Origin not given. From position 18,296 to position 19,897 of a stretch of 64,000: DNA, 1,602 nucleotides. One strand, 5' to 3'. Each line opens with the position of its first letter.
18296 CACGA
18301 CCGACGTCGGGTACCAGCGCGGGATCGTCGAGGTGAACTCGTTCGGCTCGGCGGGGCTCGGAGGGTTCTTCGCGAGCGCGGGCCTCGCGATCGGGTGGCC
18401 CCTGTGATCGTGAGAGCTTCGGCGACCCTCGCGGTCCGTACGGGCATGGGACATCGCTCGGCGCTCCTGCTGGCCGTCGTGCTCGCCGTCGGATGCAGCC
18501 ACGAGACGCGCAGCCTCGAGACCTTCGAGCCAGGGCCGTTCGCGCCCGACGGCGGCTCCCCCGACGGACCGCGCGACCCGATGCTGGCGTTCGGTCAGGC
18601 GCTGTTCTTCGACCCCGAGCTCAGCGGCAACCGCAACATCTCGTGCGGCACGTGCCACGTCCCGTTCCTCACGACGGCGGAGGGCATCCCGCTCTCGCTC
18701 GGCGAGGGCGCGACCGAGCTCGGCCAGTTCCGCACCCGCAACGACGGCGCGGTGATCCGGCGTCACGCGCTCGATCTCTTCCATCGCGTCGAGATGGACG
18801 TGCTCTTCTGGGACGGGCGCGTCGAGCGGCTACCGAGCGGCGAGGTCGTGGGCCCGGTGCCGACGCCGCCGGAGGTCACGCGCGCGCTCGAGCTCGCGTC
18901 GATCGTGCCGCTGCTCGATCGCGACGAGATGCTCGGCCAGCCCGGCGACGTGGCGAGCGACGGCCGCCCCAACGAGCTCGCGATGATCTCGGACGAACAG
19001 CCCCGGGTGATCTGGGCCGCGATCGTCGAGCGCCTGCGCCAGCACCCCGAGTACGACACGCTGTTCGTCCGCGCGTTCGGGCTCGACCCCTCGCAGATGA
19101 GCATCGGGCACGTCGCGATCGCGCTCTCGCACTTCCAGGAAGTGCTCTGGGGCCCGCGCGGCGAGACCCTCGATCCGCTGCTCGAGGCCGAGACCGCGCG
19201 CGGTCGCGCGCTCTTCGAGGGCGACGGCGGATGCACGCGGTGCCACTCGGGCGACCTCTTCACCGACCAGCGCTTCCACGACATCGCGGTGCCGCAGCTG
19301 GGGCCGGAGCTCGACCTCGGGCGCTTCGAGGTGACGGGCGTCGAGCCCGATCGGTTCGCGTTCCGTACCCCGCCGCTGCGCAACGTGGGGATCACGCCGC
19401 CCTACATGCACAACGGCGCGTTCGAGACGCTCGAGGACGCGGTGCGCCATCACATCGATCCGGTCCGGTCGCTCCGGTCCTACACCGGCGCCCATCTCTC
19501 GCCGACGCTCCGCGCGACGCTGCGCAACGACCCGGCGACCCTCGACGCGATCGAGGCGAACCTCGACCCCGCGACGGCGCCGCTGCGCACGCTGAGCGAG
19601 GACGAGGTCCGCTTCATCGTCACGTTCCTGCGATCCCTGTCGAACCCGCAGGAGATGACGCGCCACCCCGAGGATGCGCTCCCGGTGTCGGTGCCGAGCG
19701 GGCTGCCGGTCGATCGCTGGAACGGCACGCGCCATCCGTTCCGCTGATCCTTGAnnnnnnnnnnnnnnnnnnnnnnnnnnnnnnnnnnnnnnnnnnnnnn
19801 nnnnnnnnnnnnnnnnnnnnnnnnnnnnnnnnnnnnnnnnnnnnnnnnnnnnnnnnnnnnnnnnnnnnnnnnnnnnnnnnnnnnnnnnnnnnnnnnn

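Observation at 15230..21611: ECF sigma/anti-sigma-controlled module encoding a MauG/CCP-like di-haem enzyme next to secreted Trp/Tyr-rich proteins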

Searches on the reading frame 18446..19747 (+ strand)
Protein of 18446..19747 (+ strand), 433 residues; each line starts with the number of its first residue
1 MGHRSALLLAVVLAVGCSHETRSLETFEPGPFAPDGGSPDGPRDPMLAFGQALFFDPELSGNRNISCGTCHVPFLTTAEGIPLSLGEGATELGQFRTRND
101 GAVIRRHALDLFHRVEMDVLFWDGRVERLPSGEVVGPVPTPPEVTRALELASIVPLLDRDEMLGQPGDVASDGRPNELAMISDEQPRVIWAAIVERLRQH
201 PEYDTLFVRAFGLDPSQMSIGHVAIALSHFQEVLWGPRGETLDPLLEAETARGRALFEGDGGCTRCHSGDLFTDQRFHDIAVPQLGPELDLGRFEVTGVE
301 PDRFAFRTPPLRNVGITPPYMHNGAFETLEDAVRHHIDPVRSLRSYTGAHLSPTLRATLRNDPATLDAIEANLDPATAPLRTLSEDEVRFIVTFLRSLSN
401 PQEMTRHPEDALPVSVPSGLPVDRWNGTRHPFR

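Call 4: search_protein_families(library=pfam, proteins=[window:18446-19747:+], max_evalue=0.01)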
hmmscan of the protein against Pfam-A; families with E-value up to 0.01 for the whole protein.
window:18446-19747:+ (433 aa): 2 families
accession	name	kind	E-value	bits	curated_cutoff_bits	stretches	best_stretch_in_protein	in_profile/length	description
PF03150.19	CCP_MauG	-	1.5e-26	94.3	25.6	1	47-235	4-134/149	Di-haem cytochrome c peroxidase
PF21419.2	RoxA-like_Cyt-c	-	0.0036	17.3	26.7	1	306-331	2-27/39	RoxA-like, cytochrome c-like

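Call 5: search_protein_families(library=ncbifam, proteins=[window:18446-19747:+], max_evalue=0.01)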
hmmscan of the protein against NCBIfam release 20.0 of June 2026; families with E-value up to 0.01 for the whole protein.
window:18446-19747:+ (433 aa): 4 families
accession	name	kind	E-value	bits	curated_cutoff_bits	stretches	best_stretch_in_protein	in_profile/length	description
TIGR03981.2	SAM_quin_mod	hypoth_equivalog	6.5e-64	216.3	340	1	44-398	45-411/411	His-Xaa-Ser system-associated MauG-like protein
TIGR03791.1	TTQ_mauG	equivalog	5.2e-34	117.8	443.85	2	192-338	96-246/291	tryptophan tryptophylquinone biosynthesis enzyme MauG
TIGR04039.1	MXAN_0977_Heme2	hypoth_equivalog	6.6e-31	107.6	362.85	2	192-338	107-277/336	MbnH family di-heme enzyme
NF040606.1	CytoC_perox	subfamily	0.0005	19.4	150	0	306-333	426-453/524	di-heme-cytochrome C peroxidase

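Call 7: find_homologous_proteins(query=window:18446-19744:+)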
Query window:18446-19744:+ (433 aa): 2772 proteins with E <= 0.001 among 8000 candidates; the best 120 are listed.
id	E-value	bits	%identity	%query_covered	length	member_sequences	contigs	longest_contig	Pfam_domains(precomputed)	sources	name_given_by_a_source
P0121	4.0e-294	993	100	100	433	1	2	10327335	PF03150.20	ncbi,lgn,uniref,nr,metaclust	ncbi:cytochrome-c peroxidase [Sandaracinus amylolyticus]|uniref:Cytochrome c551 peroxidase n=1 Tax=S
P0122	3.3e-232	789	80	100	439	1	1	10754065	PF03150.20,PF00034.27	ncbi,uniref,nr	ncbi:cytochrome-c peroxidase [Sandaracinus amylolyticus]|uniref:cytochrome-c peroxidase n=1 Tax=Sand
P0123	6.5e-185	633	69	97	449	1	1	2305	PF03150.20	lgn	-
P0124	1.0e-180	620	67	97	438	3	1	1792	PF03150.20,PF21419.3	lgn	-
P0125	1.2e-162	560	62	99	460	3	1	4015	PF03150.20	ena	-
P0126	3.2e-156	539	62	99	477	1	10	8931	PF03150.20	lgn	-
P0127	1.3e-119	418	52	90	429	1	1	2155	PF03150.20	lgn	-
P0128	1.5e-119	418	51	98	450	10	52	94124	PF03150.20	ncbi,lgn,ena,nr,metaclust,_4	ncbi:MAG TPA: cytochrome c peroxidase [Polyangiaceae bacterium LLY-WYZ-15_(1-7)]|nr:hypothetical pro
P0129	2.5e-118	414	51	98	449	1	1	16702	PF03150.20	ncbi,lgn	ncbi:MAG: cytochrome c peroxidase [Myxococcota bacterium]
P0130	1.2e-114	402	49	99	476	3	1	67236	PF03150.20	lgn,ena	-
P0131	2.7e-113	397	52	90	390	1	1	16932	PF03150.20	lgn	-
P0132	3.0e-113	397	49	99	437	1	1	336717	PF03150.20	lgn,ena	-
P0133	1.5e-112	395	47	100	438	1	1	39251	PF03150.20,PF00034.27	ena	-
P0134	6.0e-110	386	46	99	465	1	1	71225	PF03150.20,PF00034.27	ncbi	-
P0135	1.7e-109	385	48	98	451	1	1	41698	PF03150.20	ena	-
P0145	8.4e-98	346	44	99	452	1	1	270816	PF03150.20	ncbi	ncbi:MAG: cytochrome-c peroxidase [Polyangiales bacterium]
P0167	3.8e-89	318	44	97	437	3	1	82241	PF03150.20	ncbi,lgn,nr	ncbi:MAG: cytochrome-c peroxidase [Deltaproteobacteria bacterium]|nr:cytochrome-c peroxidase [Deltap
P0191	3.1e-86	308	44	88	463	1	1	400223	PF03150.20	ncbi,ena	-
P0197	6.5e-86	307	40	93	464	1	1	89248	PF03150.20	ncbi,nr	ncbi:MAG: cytochrome-c peroxidase [Ardenticatenaceae bacterium]|nr:cytochrome-c peroxidase [Ardentic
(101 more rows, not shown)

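Call 13: find_encoding_contigs(protein=P0122, flank=8000, max_places=3)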
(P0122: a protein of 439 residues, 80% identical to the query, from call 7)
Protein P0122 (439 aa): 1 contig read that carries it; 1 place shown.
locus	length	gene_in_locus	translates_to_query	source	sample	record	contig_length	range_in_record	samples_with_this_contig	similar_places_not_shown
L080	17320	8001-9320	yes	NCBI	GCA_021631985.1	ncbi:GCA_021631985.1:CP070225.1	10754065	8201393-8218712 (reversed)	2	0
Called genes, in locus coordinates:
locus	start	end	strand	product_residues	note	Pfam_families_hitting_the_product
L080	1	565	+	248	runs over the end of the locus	-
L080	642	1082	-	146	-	PF09424:YqeY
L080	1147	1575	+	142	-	PF00903:Glyoxalase, PF18029:Glyoxalase_6 (weak)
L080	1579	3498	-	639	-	PF01433:Peptidase_M1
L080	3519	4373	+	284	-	PF00581:Rhodanese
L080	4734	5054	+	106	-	-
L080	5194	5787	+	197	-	PF07638:Sigma70_ECF (faint), PF04542:Sigma70_r2, PF08281:Sigma70_r4_2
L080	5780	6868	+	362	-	PF04773:FecR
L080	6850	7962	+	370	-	-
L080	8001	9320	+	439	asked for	PF00034:Cytochrom_C (faint), PF03150:CCP_MauG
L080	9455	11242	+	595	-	PF10029:DUF2271 (faint)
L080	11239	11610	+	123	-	PF11964:SpoIIAA-like (weak), PF25056:DUF7793 (weak)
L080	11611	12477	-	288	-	-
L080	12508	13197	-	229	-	PF07171:MlrC_C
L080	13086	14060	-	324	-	PF07364:DUF1485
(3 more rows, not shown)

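Call 14: find_encoding_contigs(protein=P0128, flank=8000, max_places=3)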
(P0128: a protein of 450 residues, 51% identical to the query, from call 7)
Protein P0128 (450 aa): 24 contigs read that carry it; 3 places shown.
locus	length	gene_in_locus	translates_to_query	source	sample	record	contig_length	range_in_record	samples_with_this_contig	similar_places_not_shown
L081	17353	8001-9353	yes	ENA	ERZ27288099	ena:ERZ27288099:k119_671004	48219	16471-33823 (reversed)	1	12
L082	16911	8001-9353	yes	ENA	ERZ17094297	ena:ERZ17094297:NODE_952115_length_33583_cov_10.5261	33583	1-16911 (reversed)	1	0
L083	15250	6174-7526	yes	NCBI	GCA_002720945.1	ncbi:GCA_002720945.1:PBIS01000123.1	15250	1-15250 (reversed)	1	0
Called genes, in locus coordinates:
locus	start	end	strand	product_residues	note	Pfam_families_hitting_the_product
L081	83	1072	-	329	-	PF00135:COesterase, PF20434:BD-FAE, PF07859:Abhydrolase_3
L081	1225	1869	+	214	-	PF00076:RRM_1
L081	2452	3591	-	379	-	-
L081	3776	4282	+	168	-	PF13404:HTH_AsnC-type, PF13412:HTH_24, PF01037:AsnC_trans_reg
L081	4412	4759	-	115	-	-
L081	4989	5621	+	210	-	PF07638:Sigma70_ECF (weak), PF04542:Sigma70_r2, PF08281:Sigma70_r4_2, PF04545:Sigma70_r4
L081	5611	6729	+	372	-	PF04773:FecR, PF13174:TPR_6 (faint)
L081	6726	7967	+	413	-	-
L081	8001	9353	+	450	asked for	PF03150:CCP_MauG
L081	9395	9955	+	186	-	PF05685:Uma2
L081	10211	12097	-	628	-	PF22019:GlgB_N (weak), PF02922:CBM_48, PF00128:Alpha-amylase (faint), PF02806:Alpha-amylase_C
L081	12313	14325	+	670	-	PF02922:CBM_48, PF00128:Alpha-amylase, PF21331:Isoamylase_C (weak)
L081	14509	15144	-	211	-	PF01725:Ham1p_like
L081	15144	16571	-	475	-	PF16656:Pur_ac_phosph_N, PF00149:Metallophos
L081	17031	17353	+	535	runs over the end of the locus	PF00890:FAD_binding_2, PF01266:DAO (faint), PF07992:Pyr_redox_2 (faint), PF02910:Succ_DH_flav_C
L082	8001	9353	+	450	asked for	PF03150:CCP_MauG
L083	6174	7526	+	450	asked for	PF03150:CCP_MauG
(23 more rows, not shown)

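Call 15: find_encoding_contigs(protein=P0132, flank=7000, max_places=2)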
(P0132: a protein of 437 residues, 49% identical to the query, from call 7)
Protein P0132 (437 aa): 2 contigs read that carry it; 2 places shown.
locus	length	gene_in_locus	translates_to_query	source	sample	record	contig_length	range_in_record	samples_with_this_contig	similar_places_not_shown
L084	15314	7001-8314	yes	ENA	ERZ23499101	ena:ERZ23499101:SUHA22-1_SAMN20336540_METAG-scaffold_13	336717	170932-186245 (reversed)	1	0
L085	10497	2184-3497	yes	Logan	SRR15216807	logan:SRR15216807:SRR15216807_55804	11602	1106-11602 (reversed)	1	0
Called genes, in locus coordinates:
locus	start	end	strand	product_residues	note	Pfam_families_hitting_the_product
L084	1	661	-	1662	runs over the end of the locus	PF11617:Cu-binding_MopE (faint), PF03781:FGE-sulfatase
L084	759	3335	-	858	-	PF00270:DEAD, PF04851:ResIII, PF22527:DEXQc_Suv3, PF00271:Helicase_C (weak), PF12029:DUF3516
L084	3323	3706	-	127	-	-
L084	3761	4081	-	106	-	-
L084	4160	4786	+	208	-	PF04542:Sigma70_r2, PF08281:Sigma70_r4_2, PF04545:Sigma70_r4 (weak)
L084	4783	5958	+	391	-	PF04773:FecR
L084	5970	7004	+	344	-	-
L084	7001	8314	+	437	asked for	PF03150:CCP_MauG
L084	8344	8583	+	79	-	PF13833:EF-hand_8, PF13499:EF-hand_7, PF00036:EF-hand_1, PF13202:EF-hand_5 (weak), PF13405:EF-hand_6, PF13833:EF-hand_8 (weak)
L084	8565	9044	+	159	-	PF19780:DUF6265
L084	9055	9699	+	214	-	PF02416:TatA_B_E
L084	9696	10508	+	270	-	PF00902:TatC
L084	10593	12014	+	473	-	PF00069:Pkinase, PF07714:PK_Tyr_Ser-Thr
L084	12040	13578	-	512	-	PF00089:Trypsin, PF13365:Trypsin_2 (faint), PF04151:PPC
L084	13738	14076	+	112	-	-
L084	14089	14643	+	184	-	-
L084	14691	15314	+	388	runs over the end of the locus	-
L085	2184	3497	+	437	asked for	PF03150:CCP_MauG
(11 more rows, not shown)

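Call 16: find_encoding_contigs(protein=P0145, flank=7000, max_places=2)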
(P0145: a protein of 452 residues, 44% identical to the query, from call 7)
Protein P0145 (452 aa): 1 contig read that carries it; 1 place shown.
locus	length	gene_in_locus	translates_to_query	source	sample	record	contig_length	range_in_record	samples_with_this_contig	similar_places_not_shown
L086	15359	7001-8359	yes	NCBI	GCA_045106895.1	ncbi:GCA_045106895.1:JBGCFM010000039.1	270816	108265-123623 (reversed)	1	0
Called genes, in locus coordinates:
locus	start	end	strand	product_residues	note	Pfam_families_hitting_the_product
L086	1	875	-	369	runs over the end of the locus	-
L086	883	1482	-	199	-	-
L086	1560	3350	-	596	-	-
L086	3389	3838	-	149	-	-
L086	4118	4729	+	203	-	PF04542:Sigma70_r2, PF08281:Sigma70_r4_2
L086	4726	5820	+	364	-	PF04773:FecR (weak)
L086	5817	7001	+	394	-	-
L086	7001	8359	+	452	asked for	PF03150:CCP_MauG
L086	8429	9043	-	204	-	-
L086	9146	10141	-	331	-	-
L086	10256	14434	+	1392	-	PF00069:Pkinase, PF01590:GAF, PF13185:GAF_2, PF00158:Sigma54_activat, PF07728:AAA_5, PF14532:Sigma54_activ_2, PF25601:AAA_lid_14, PF02954:HTH_8, +1 more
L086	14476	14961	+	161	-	-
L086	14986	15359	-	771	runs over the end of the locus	PF01839:FG-GAP (faint), PF13517:FG-GAP_3 (weak)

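Call 17: find_encoding_contigs(protein=P0197, flank=7000, max_places=2)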
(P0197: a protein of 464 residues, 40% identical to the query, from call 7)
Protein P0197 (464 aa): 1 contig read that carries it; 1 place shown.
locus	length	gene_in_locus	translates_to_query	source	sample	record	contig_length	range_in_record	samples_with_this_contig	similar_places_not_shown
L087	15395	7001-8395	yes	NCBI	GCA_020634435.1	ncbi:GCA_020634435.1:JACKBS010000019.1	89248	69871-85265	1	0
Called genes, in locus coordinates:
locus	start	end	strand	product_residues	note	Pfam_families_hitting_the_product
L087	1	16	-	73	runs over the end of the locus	-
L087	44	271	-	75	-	-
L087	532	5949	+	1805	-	PF00069:Pkinase, PF07714:PK_Tyr_Ser-Thr, PF20703:nSTAND1, PF13191:AAA_16, PF00400:WD40, PF23381:Beta-prop_IFT122_1st, PF24782:WD40_MABP1-WDR62_2nd, PF24796:WDR55, +115 more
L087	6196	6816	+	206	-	-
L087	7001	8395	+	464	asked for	PF03150:CCP_MauG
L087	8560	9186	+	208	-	-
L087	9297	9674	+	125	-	-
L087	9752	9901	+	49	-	PF10013:DUF2256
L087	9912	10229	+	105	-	-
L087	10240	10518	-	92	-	-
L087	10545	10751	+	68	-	-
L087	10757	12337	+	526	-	-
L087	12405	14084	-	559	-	PF00920:ILVD_EDD_N, PF24877:ILV_EDD_C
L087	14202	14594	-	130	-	PF13366:PDDEXK_3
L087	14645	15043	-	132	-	PF01042:Ribonuc_L-PSP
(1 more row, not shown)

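Call 20: search_solved_structures(query=window:18446-19744:+, max_evalue=0.001, show_alignments=3)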
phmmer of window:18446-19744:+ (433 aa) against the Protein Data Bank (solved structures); distinct sequences matched with E-value up to 0.001: 29.
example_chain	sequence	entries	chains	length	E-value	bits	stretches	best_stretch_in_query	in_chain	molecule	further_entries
1nml_A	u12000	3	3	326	4e-26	95.2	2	193-333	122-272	di-haem cytochrome c peroxidase | Cytochrome c peroxidase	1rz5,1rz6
4aal_A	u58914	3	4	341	4.9e-25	91.6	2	193-334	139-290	CYTOCHROME C551 PEROXIDASE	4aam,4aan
4aao_A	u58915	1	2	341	7.9e-25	90.9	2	193-334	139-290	CYTOCHROME C551 PEROXIDASE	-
2c1u_A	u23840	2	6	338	9.5e-25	90.6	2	193-334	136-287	DI-HAEM CYTOCHROME C PEROXIDASE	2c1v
1eb7_A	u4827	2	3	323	2.1e-24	89.5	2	195-333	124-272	CYTOCHROME C551 PEROXIDASE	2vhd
1iqc_A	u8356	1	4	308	3.2e-24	88.9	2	198-334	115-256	di-heme peroxidase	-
3hq8_A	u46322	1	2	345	7.8e-22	81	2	193-333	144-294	Cytochrome c551 peroxidase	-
3hq9_A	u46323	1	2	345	1e-21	80.6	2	193-333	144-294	Cytochrome c551 peroxidase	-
3hq6_A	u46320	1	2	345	9e-21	77.5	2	193-333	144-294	Cytochrome c551 peroxidase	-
3hq7_A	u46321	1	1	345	4.1e-20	75.4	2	193-333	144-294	Cytochrome c551 peroxidase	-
3o5c_A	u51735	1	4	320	1e-19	74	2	195-336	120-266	Cytochrome c551 peroxidase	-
1zzh_A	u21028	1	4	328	3.1e-19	72.5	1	194-333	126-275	cytochrome c peroxidase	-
6fu3_A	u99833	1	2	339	3.4e-19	72.3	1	194-333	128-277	Protein CcpR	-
6qkn_A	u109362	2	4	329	3.8e-19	72.2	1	194-333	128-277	Cytochrome-c peroxidase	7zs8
6e1c_A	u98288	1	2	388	2.8e-17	66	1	191-360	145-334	Di-heme enzyme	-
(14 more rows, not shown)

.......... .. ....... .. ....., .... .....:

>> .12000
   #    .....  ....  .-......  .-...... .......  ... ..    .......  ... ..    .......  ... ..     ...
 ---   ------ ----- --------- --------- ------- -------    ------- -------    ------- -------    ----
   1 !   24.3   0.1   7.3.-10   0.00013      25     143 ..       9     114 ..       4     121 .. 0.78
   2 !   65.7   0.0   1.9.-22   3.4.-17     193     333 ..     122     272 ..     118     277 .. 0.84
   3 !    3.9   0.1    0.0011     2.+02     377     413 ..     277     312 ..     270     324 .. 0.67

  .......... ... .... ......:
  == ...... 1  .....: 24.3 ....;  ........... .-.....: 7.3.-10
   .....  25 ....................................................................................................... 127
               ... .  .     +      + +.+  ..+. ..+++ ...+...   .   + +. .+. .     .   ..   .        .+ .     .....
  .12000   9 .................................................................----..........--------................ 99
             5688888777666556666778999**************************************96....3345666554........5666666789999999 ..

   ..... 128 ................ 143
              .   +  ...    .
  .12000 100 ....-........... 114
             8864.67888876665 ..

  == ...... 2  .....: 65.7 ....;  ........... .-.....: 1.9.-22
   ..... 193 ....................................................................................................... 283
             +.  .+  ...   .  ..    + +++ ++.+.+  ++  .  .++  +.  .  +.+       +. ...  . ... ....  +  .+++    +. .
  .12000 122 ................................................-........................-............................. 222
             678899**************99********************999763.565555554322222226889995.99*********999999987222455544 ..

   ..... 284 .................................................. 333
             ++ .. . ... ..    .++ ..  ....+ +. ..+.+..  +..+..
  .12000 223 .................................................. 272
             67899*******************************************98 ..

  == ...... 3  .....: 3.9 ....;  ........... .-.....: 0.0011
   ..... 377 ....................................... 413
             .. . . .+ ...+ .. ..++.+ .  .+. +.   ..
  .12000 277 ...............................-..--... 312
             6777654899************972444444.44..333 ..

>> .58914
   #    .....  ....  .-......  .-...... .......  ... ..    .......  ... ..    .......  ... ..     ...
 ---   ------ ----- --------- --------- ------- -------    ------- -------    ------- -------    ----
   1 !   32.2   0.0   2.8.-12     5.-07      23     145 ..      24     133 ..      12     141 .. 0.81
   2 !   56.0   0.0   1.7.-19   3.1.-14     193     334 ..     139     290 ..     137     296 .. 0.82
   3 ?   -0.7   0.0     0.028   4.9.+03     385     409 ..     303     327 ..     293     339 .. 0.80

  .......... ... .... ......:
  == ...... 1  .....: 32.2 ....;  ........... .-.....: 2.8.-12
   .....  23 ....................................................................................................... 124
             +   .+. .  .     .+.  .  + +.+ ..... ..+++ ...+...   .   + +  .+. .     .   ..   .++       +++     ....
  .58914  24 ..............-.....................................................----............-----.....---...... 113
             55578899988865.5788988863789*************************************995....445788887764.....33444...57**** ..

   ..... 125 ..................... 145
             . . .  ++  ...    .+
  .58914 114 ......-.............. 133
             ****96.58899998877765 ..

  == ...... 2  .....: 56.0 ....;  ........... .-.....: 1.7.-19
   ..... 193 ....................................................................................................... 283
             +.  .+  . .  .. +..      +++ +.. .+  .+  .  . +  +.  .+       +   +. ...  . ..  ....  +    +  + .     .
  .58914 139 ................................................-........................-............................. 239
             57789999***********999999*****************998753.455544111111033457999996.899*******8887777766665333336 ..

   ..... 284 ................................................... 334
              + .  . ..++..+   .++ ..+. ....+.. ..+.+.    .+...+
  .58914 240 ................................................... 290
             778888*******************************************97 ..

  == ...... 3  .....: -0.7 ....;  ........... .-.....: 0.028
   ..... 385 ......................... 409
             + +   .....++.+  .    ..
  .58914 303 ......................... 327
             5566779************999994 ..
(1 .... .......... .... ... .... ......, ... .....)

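Call 71: search_protein_families(library=pfam, proteins=[L084:8565-9044:+], max_evalue=0.001)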
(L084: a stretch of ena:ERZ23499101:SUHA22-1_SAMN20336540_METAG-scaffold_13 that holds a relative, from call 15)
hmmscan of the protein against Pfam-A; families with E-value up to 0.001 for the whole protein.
L084:8565-9044:+ (159 aa): 1 family
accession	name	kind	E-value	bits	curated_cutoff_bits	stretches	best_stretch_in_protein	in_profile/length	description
PF19780.4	DUF6265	-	1.4e-06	29.2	23.8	1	29-137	2-115/116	Domain of unknown function (DUF6265)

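Call 85: search_protein_families(library=padloc, proteins=[window:18446-19747:+], max_evalue=0.01)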
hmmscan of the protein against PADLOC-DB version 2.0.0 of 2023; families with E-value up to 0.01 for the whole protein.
window:18446-19747:+ (433 aa): 0 families

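Call 86: find_encoding_contigs(protein=P0167, flank=6000, max_places=1)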
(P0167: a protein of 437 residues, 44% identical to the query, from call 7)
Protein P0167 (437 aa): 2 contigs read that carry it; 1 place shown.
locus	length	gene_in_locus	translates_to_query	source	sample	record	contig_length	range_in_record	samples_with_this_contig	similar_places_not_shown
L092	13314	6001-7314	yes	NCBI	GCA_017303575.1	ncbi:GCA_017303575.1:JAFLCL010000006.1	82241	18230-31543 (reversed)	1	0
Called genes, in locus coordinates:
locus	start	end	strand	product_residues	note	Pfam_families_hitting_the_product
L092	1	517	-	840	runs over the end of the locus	PF00270:DEAD, PF04851:ResIII (faint), PF00271:Helicase_C, PF22982:WHD_HRQ1, PF09369:MZB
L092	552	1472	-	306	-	PF00126:HTH_1, PF03466:LysR_substrate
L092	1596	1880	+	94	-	PF03992:ABM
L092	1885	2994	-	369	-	-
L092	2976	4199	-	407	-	PF04773:FecR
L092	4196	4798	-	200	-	PF07638:Sigma70_ECF (weak), PF04542:Sigma70_r2, PF08281:Sigma70_r4_2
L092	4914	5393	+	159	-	-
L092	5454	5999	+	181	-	-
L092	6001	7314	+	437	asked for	PF03150:CCP_MauG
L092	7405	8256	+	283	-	PF00775:Dioxygenase_C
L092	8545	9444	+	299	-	PF01522:Polysacc_deac_1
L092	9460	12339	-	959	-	-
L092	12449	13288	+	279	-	-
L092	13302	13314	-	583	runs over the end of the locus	PF18884:TSP3_bac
